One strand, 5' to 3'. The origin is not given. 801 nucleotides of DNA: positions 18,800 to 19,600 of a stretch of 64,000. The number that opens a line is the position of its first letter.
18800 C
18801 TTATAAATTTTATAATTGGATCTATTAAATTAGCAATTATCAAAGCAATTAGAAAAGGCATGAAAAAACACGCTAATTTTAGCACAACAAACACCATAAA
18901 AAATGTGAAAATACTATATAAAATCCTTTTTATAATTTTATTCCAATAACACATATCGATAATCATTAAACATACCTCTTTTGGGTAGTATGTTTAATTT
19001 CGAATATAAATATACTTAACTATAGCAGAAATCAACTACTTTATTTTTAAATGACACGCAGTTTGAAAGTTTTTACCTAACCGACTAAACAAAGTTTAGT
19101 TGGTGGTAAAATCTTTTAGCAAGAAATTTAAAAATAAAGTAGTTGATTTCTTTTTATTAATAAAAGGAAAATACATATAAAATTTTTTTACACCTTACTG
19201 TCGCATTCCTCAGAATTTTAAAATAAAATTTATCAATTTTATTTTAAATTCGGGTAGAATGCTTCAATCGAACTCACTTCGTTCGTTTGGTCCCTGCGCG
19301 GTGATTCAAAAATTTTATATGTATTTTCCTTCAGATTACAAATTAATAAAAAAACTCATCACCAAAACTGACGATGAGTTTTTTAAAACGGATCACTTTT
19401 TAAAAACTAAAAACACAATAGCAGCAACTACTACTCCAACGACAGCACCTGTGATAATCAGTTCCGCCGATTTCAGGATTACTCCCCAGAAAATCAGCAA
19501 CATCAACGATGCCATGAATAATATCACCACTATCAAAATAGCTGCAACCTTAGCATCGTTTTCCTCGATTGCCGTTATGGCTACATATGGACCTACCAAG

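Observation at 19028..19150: Family of palindromic MITE-like elements with compensatory stem mutations (copies at 19028-19150 and 42658-42780)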

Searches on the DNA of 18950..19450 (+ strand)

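Call 12: search_rna_families(source=window, start=18950, end=19450, threshold=evalue, max_evalue=10)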
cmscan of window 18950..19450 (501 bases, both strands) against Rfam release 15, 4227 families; matches with E-value up to 10: 27.
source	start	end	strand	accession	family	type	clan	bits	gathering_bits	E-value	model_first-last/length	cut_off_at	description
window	19028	19150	-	RF03940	MIR9563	Gene; miRNA;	-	33.6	90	0.00011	1-127/127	no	MIR9563 microRNA precursor family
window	19028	19150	+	RF03940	MIR9563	Gene; miRNA;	-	31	90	0.00052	1-127/127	no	MIR9563 microRNA precursor family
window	19026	19152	+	RF03664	MIR6288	Gene; miRNA;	-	26.5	74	0.0046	1-92/92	no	MIR6288 microRNA precursor family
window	19026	19152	-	RF03664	MIR6288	Gene; miRNA;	-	26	74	0.0062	1-92/92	no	MIR6288 microRNA precursor family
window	19015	19165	+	RF04174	MIR4208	Gene; miRNA;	-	25.3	140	0.13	1-191/191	no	MIR4208 microRNA precursor family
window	19346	19384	-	RF03751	mir-7445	Gene; miRNA;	-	19.3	79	1.3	1-60/60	no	mir-7445 microRNA precursor family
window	19027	19153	+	RF04127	MIR8007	Gene; miRNA;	-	19.1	195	0.27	1-226/226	no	MIR8007 microRNA precursor family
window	19073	19154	-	RF02846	Ref84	Gene; antisense;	-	18.6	52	8.5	1-87/87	no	Enterococcus sRNA 84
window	19026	19152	+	RF04156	MIR2670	Gene; miRNA;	-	18.3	117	0.17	1-200/200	no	MIR2670 microRNA precursor family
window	19020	19157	-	RF04097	MIR2630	Gene; miRNA;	-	18.2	144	0.32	1-229/229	no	MIR2630 microRNA precursor family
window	19199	19267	+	RF04174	MIR4208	Gene; miRNA;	-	17.8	140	4.5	1-191/191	no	MIR4208 microRNA precursor family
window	19285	19367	-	RF01192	SNORD11B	Gene; snRNA; snoRNA; CD-box;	CL00103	17.5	50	3.5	1-87/87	no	Small nucleolar RNA SNORD11B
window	19035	19143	-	RF04134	MIR7504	Gene; miRNA;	-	17.3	83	3.4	1-124/124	no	MIR7504 microRNA precursor family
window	19074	19159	-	RF02845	Ref1C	Gene; sRNA;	-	17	90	8.2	1-131/131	no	Enterococcus sRNA 1C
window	19215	19290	+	RF03118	gCoV-5UTR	Cis-reg;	CL00116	16.9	124.9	5.9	1-200/200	no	Gammacoronavirus 5'UTR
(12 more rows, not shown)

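Call 28: build_rna_model(alignment_id=A3)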
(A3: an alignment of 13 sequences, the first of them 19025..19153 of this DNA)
Model R1 built from alignment A3 (13 sequences, 134 columns); structure: RNAalifold consensus.
model positions 130; base pairs 47; branch points 0; effective number of sequences 0.95; information 0.589 bits per position. Calibrated on 0.2 Mb of random sequence (short: E-values are rough).
structure used (alignment columns):
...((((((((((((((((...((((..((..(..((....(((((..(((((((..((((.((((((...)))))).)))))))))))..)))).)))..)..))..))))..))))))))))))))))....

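Call 29: search_with_rna_model(model_id=R1, sources=[window, L026, L029, L037, L042, L049, L052, L069, L072, L076, L082, L083, L092, L101, L107, L108, L115, L001, L002], max_evalue=1)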
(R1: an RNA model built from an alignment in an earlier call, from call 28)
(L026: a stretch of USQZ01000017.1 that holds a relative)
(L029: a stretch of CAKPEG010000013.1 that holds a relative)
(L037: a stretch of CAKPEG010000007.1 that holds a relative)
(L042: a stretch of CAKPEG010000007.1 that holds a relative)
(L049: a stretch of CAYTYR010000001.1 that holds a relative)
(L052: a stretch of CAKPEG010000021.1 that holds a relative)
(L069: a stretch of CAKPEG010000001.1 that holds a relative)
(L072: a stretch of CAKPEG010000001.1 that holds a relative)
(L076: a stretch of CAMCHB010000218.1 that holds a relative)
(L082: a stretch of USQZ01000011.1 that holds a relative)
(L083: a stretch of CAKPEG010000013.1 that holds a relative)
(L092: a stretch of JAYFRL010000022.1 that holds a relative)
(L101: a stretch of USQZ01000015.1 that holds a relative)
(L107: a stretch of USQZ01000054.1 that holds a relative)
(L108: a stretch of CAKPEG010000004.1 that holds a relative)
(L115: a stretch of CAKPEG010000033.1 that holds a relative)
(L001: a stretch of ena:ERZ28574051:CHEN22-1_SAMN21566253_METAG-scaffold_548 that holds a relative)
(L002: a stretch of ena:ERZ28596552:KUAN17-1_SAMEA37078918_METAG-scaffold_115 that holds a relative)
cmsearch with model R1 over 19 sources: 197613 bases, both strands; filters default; matches with E-value up to 1: 48.
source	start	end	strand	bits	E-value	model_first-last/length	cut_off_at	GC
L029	6098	6227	+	153.2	1.1e-34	1-130/130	no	0.32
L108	4065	4193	-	146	7e-33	1-130/130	no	0.27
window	42655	42784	-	141.7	8e-32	1-130/130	no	0.28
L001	3765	3894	+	141.7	8e-32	1-130/130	no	0.28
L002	3765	3894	+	141.7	8e-32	1-130/130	no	0.28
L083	2534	2664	-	141.3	1e-31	1-130/130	no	0.29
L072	825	954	+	138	6.9e-31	1-130/130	no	0.25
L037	3115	3242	+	137.5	9.2e-31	1-130/130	no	0.28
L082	1676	1803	-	134.7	4.3e-30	1-130/130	no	0.27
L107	1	128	-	133.5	9e-30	1-130/130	no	0.27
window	19025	19153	+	130.2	5.9e-29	1-130/130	no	0.27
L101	3775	3902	-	128.9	1.2e-28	1-130/130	no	0.3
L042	6273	6403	+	128.1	1.9e-28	1-130/130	no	0.23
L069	3784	3912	+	125.3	9.3e-28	1-130/130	no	0.26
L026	1563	1691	-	124.5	1.5e-27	1-130/130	no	0.26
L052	6020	6148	-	123.8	2.3e-27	1-130/130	no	0.29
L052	6152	6270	-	106.6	4.2e-23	11-130/130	5'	0.34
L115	7892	8000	-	106.3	5e-23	21-130/130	5'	0.32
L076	1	117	+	104.1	1.8e-22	15-130/130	5'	0.29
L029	6098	6227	-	70.5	3.8e-14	1-130/130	no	0.32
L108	4065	4193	+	67.6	1.9e-13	1-130/130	no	0.27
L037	3115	3242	-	64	1.5e-12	1-130/130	no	0.28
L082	1676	1803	+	58.1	4.4e-11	1-130/130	no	0.27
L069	3784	3912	-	58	4.8e-11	1-130/130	no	0.26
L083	2534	2664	+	57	8.2e-11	1-130/130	no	0.29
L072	825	954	-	54.4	3.6e-10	1-130/130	no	0.25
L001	3765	3894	-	50.5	3.4e-09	1-130/130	no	0.28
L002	3765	3894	-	50.5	3.4e-09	1-130/130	no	0.28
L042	6273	6403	-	50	4.6e-09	1-130/130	no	0.23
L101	3775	3902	+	47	2.6e-08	1-130/130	no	0.3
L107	1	128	+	41.6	5.5e-07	1-130/130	no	0.27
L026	1563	1691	+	40.1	1.3e-06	1-130/130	no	0.26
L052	6020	6148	+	38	4.2e-06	1-130/130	no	0.29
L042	6417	6584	+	37.9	4.4e-06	1-130/130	no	0.35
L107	2361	2530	+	33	7.5e-05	1-130/130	no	0.32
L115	7892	8000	+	28.3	0.0011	1-111/130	3'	0.32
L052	6152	6270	+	25.2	0.0062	1-120/130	3'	0.34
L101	5752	5787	-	23.8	0.014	1-130/130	no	0.14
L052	5808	6008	+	22.1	0.037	1-130/130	no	0.31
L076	1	117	-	20.3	0.11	1-116/130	3'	0.29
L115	143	191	-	20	0.12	1-130/130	no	0.14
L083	2477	2519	+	18.1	0.37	1-130/130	no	0.3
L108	4010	4045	+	17.3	0.59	1-130/130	no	0.42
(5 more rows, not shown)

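Call 37: search_with_rna_model(model_id=R1, sources=[L122, L123, L124, L125, L126, L127, L128, L129, L130, L131, L132, L133, L134, L135, L136, L137, L138, L139, L140, L141, L142, L143, L144, L145, L146, L147, L148, L149, L150, L151, L152, L153, L154, L155, L156, L157, L158, L159, L160, L161, L162, L163, L164, L165, L166, L167, L168, L169, L170, L171, L172, L173, L174, L175, L176, L177, L178, L179, L180, L181, L182, L183, L184, L185, L186, L187, L188, L189, L190, L191, L192, L193, L194, L195, L196, L197, L198], max_evalue=0.001, make_alignment=true)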
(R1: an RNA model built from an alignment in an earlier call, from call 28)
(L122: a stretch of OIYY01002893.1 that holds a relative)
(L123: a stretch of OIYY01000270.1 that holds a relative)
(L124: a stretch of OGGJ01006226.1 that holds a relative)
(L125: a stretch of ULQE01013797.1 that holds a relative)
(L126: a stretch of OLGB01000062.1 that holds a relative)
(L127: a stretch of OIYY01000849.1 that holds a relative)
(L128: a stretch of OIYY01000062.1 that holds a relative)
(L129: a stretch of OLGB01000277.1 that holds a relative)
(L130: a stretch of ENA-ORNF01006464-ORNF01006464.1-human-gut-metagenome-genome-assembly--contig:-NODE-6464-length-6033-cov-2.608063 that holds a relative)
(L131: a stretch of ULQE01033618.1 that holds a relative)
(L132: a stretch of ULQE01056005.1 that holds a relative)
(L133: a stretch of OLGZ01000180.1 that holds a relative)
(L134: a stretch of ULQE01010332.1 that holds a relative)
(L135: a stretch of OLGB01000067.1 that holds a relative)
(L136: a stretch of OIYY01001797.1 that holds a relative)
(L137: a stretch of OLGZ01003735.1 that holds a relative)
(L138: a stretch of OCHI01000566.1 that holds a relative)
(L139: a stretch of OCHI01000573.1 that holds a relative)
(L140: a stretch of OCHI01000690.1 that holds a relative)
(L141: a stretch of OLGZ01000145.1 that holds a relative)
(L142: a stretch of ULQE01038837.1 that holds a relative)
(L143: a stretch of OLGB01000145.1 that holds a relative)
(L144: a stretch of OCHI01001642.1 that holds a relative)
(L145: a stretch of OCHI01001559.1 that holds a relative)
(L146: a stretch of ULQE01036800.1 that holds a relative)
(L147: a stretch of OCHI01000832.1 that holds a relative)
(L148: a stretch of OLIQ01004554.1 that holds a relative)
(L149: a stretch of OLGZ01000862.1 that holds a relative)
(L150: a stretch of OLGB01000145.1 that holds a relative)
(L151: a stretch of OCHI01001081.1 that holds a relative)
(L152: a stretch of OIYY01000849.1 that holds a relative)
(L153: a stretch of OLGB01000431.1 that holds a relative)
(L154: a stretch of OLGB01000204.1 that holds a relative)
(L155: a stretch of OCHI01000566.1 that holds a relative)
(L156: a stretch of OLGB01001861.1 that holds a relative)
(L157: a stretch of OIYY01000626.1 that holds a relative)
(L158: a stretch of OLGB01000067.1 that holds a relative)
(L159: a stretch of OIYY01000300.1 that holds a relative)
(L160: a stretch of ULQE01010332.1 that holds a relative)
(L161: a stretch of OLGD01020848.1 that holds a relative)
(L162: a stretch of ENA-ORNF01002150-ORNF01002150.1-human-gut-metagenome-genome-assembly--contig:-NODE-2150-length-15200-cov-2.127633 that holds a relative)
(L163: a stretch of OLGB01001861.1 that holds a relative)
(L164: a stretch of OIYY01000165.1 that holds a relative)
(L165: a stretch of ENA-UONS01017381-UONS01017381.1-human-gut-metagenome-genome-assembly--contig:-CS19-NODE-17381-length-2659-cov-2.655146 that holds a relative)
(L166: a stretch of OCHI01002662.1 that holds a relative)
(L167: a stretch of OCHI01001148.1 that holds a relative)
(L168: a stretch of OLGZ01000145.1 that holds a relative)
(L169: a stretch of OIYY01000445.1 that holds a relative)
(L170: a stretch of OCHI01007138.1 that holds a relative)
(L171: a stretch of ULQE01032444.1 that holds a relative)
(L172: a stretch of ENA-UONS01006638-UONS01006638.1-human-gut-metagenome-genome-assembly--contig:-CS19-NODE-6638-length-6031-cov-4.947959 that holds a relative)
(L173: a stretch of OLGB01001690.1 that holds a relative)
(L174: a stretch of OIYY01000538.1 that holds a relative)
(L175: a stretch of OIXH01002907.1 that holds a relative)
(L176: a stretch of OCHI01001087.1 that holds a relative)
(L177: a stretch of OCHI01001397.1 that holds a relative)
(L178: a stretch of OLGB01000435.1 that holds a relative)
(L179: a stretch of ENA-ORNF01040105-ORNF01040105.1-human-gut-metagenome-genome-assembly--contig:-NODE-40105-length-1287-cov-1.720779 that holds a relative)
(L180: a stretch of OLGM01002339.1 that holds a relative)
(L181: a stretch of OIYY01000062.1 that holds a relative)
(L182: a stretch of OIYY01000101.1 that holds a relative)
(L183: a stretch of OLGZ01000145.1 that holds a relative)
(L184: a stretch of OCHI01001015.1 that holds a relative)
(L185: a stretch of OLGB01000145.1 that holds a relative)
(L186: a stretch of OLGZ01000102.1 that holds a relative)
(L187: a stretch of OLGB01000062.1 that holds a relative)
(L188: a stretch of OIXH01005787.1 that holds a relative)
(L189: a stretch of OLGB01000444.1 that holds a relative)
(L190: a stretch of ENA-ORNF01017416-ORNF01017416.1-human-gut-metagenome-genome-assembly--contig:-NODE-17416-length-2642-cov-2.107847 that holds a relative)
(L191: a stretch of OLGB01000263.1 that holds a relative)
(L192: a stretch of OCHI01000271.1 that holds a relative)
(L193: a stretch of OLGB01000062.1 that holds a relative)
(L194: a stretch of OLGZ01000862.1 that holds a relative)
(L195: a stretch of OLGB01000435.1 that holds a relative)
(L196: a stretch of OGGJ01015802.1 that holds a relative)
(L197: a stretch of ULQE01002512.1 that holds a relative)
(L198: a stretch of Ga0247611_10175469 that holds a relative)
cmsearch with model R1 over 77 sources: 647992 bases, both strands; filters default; matches with E-value up to 0.001: 168.
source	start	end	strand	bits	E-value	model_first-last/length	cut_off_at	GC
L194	3354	3483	-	153.2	3.8e-34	1-130/130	no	0.3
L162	9082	9211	-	151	1.3e-33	1-130/130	no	0.32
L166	891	1020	+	151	1.3e-33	1-130/130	no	0.32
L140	232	361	+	148.9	4.4e-33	1-130/130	no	0.31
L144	4355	4484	-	148.8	4.6e-33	1-130/130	no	0.28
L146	4718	4847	+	147.4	1e-32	1-130/130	no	0.32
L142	11839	11968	-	146.4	1.8e-32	1-130/130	no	0.28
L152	987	1116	+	145.7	2.7e-32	1-130/130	no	0.32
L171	595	723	-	143.9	7.5e-32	1-130/130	no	0.26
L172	4090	4219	+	143.8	8.2e-32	1-130/130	no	0.26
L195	8971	9100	+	143.3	1.1e-31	1-130/130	no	0.26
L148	3021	3150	+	143.2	1.1e-31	1-130/130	no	0.26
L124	5438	5567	-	141.3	3.3e-31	1-130/130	no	0.28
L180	5895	6025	+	141.3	3.3e-31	1-130/130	no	0.29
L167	4282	4412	+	140.8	4.4e-31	1-130/130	no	0.27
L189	5074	5202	-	140.7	4.9e-31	1-130/130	no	0.29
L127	4407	4535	+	140.5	5.3e-31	1-130/130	no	0.29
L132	12879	13008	+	140.4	5.7e-31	1-130/130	no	0.28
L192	7531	7659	-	140.3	5.8e-31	1-130/130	no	0.27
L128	581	711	-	139.7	8.1e-31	1-130/130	no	0.3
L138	3445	3575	+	139.7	8.1e-31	1-130/130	no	0.3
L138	6539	6669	+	139.7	8.1e-31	1-130/130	no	0.3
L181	3238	3368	-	139.7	8.1e-31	1-130/130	no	0.3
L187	1893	2023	+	139.7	8.1e-31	1-130/130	no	0.3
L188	7167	7297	+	139.7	8.1e-31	1-130/130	no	0.3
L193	119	249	+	139.7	8.1e-31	1-130/130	no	0.3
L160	6920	7049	+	139.6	8.7e-31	1-130/130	no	0.26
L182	183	310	-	138.5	1.6e-30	1-130/130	no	0.27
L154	1733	1862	+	138.3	1.9e-30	1-130/130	no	0.27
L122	742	869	+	137.5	3e-30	1-130/130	no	0.3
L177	5743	5870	+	137.5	3e-30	1-130/130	no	0.28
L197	457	586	+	137.3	3.3e-30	1-130/130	no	0.33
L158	1985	2114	-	135.9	7.4e-30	1-130/130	no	0.27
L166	9474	9604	-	135.6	8.6e-30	1-130/130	no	0.26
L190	1748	1878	-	135.3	1e-29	1-130/130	no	0.31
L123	7442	7569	-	134.7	1.4e-29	1-130/130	no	0.27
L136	1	128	-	133.5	3e-29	1-130/130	no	0.27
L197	1730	1859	+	133.5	3e-29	1-130/130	no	0.3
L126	9340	9468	+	133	3.8e-29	1-130/130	no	0.29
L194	12179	12308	+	132.5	5e-29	1-130/130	no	0.33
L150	2213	2342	+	132.4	5.5e-29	1-130/130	no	0.25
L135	11777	11905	+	130.8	1.3e-28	1-130/130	no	0.27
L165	2382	2510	-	130.8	1.3e-28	1-130/130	no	0.27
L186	541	669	+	130.8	1.3e-28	1-130/130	no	0.27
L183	208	335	-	130.6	1.5e-28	1-130/130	no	0.24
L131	7005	7133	-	130.2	1.9e-28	1-130/130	no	0.27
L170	2684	2813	-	130.1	2e-28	1-130/130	no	0.28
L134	8617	8745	-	129.9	2.2e-28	1-130/130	no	0.27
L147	8177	8305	+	129.4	2.9e-28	1-130/130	no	0.27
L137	2829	2956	-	129.2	3.4e-28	1-130/130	no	0.3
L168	864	991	-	128.9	4.1e-28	1-130/130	no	0.3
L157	6945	7076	+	128.8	4.3e-28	1-130/130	no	0.27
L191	3604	3733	-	126.5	1.6e-27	1-130/130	no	0.27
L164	10293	10423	+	124.7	4.5e-27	1-130/130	no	0.24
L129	7904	8034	-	124.6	4.7e-27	1-130/130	no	0.23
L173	11245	11375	+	124.5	4.9e-27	1-130/130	no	0.29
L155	13800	13932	+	123.8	7.3e-27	1-130/130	no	0.28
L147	3180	3305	-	122.5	1.5e-26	1-130/130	no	0.29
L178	122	249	-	122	2.1e-26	1-130/130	no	0.25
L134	244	374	+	121.1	3.4e-26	1-130/130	no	0.26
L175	14533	14660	-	117.2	3.2e-25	1-130/130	no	0.26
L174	698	826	+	116.9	3.9e-25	1-130/130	no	0.26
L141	1665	1795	+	115.3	9.4e-25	1-130/130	no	0.27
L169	3102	3232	+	115.3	9.4e-25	1-130/130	no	0.27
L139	1691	1820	+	113.7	2.3e-24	1-130/130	no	0.24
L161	650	779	-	112.7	4.3e-24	1-130/130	no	0.27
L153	550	680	+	111.2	1e-23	1-130/130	no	0.24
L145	440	567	+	111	1.1e-23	1-130/130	no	0.26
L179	1178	1287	+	108.1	5.6e-23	1-111/130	3'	0.31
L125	3356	3491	-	108.1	5.8e-23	1-130/130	no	0.26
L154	2095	2225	+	107.6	7.9e-23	1-130/130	no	0.24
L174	7329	7459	+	105.9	2e-22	1-130/130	no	0.34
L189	1609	1734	+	105.9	2.1e-22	1-130/130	no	0.32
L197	4684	4815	-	105.5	2.5e-22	1-130/130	no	0.27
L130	99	229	+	102.9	1.1e-21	1-130/130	no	0.3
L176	7043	7178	-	101.2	3e-21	1-130/130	no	0.26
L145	1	101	+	96.9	3.4e-20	29-130/130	5'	0.3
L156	14128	14223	-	95.4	8.1e-20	35-130/130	5'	0.28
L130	1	97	+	94.8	1.1e-19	34-130/130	5'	0.31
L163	1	84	-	80.3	4.6e-16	1-84/130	3'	0.36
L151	14169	14250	+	73.4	2.3e-14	1-82/130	3'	0.33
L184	1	80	-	71.4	7.3e-14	1-80/130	3'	0.35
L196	1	80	-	70.8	1e-13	1-81/130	3'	0.31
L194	3354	3483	+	68.1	4.8e-13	1-130/130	no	0.3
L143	1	82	-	68.1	4.9e-13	1-81/130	3'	0.3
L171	595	723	+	67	9.1e-13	1-130/130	no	0.26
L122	742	869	-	66.8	1e-12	1-130/130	no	0.3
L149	1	82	-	66.7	1e-12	1-81/130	3'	0.32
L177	5743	5870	-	64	5e-12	1-130/130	no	0.28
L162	9082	9211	+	63.7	5.8e-12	1-130/130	no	0.32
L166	891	1020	-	63.7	5.8e-12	1-130/130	no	0.32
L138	6539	6669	-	63.3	7.6e-12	1-130/130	no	0.3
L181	3238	3368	+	63.3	7.6e-12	1-130/130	no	0.3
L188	7167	7297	-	63.3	7.6e-12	1-130/130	no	0.3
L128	581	711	+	63.3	7.6e-12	1-130/130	no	0.3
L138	3445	3575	-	63.3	7.6e-12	1-130/130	no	0.3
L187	1893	2023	-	63.3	7.6e-12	1-130/130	no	0.3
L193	119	249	-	63.3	7.6e-12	1-130/130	no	0.3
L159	11671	11745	+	63.2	7.8e-12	1-75/130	3'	0.32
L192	7531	7659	+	61.3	2.4e-11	1-130/130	no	0.27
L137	2829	2956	+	60.3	4e-11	1-130/130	no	0.3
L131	7005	7133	+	59.7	5.9e-11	1-130/130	no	0.27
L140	232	361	-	59.4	6.8e-11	1-130/130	no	0.31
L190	1748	1878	+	59.4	6.8e-11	1-130/130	no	0.31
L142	11839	11968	+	59.1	8e-11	1-130/130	no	0.28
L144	4355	4484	+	59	8.8e-11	1-130/130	no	0.28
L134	8617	8745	+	58.6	1.1e-10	1-130/130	no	0.27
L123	7442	7569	+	58.1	1.5e-10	1-130/130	no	0.27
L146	4718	4847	-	57.8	1.7e-10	1-130/130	no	0.32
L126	9340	9468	-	57.7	1.8e-10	1-130/130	no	0.29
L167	4282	4412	-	57.6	1.9e-10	1-130/130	no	0.27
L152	987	1116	-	57.5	2e-10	1-130/130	no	0.32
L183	208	335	+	57.4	2.1e-10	1-130/130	no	0.24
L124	5438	5567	+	57.1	2.6e-10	1-130/130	no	0.28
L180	5895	6025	-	57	2.7e-10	1-130/130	no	0.29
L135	11777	11905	-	56.8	3e-10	1-130/130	no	0.27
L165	2382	2510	+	56.8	3e-10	1-130/130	no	0.27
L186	541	669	-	56.8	3e-10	1-130/130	no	0.27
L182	183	310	+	56.7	3.2e-10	1-130/130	no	0.27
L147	3180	3305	+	56.5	3.6e-10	1-130/130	no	0.29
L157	6945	7076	-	55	8.5e-10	1-130/130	no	0.27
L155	13800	13932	-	54.7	1e-09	1-130/130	no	0.28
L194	12178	12309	-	53.7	1.8e-09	1-130/130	no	0.33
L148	3021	3150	-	53.6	1.9e-09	1-130/130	no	0.26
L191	3604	3733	+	53.1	2.5e-09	1-130/130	no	0.27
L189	5074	5202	+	52.6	3.4e-09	1-130/130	no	0.29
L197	457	586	-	52.5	3.6e-09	1-130/130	no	0.33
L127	4407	4535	-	52.3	3.9e-09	1-130/130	no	0.29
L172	4090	4219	-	51.8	5.3e-09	1-130/130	no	0.26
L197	1730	1859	-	51.7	5.5e-09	1-130/130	no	0.3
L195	8971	9100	-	51.4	6.8e-09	1-130/130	no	0.26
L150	2213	2342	-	51.2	7.5e-09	1-130/130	no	0.25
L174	7329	7459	-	51.1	8.1e-09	1-130/130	no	0.34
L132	12879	13008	-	50.4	1.1e-08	1-130/130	no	0.28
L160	6920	7049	-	50.4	1.2e-08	1-130/130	no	0.26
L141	1665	1795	-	48.1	4.3e-08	1-130/130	no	0.27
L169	3102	3232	-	48.1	4.3e-08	1-130/130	no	0.27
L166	9474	9604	+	47.7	5.3e-08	1-130/130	no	0.26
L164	10293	10423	-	47.5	6.2e-08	1-130/130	no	0.24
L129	7904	8034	+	47.4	6.7e-08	1-130/130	no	0.23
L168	864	991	+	47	8.4e-08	1-130/130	no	0.3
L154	1733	1862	-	46.3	1.2e-07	1-130/130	no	0.27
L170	2684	2813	+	45.6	1.9e-07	1-130/130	no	0.28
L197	4684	4815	+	45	2.6e-07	1-130/130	no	0.27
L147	8177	8305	-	44.7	3.1e-07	1-130/130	no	0.27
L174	698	826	-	44.4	3.6e-07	1-130/130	no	0.26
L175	14533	14660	+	44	4.5e-07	1-130/130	no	0.26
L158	1985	2114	+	43.8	5e-07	1-130/130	no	0.27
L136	1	128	+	41.6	1.8e-06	1-130/130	no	0.27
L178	122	249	+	40.9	2.6e-06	1-130/130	no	0.25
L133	13956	14012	+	40.9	2.6e-06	1-57/130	3'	0.3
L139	1691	1820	-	39.8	5e-06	1-130/130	no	0.24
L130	99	229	-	39.6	5.6e-06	1-130/130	no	0.3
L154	2095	2225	-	39.3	6.6e-06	1-130/130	no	0.24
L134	244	374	-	39.2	6.9e-06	1-130/130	no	0.26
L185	2829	2886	+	39.1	7.6e-06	1-59/130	3'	0.29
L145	440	567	-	39.1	7.7e-06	1-130/130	no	0.26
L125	3358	3489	+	36.3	3.6e-05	1-130/130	no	0.27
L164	10656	10712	-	35.8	5e-05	74-130/130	5'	0.23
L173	11245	11375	-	35.6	5.6e-05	1-130/130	no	0.29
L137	2974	3154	+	33.1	0.00024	1-130/130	no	0.36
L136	2361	2530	+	33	0.00025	1-130/130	no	0.32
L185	2614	2810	+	32.8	0.00027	1-130/130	no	0.31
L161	650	779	+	32.7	0.00029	1-130/130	no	0.27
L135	11915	12084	-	31.9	0.00045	1-130/130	no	0.31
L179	1178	1287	-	31.9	0.00047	21-130/130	5'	0.31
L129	7693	7890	+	31.2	0.00066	1-130/130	no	0.33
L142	11659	11825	+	30.9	0.00081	1-130/130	no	0.31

Alignment A5: 150 matches aligned to the model, 161 columns, each read 5' to 3' on its own strand. Consensus structure (alignment columns), stored with it:
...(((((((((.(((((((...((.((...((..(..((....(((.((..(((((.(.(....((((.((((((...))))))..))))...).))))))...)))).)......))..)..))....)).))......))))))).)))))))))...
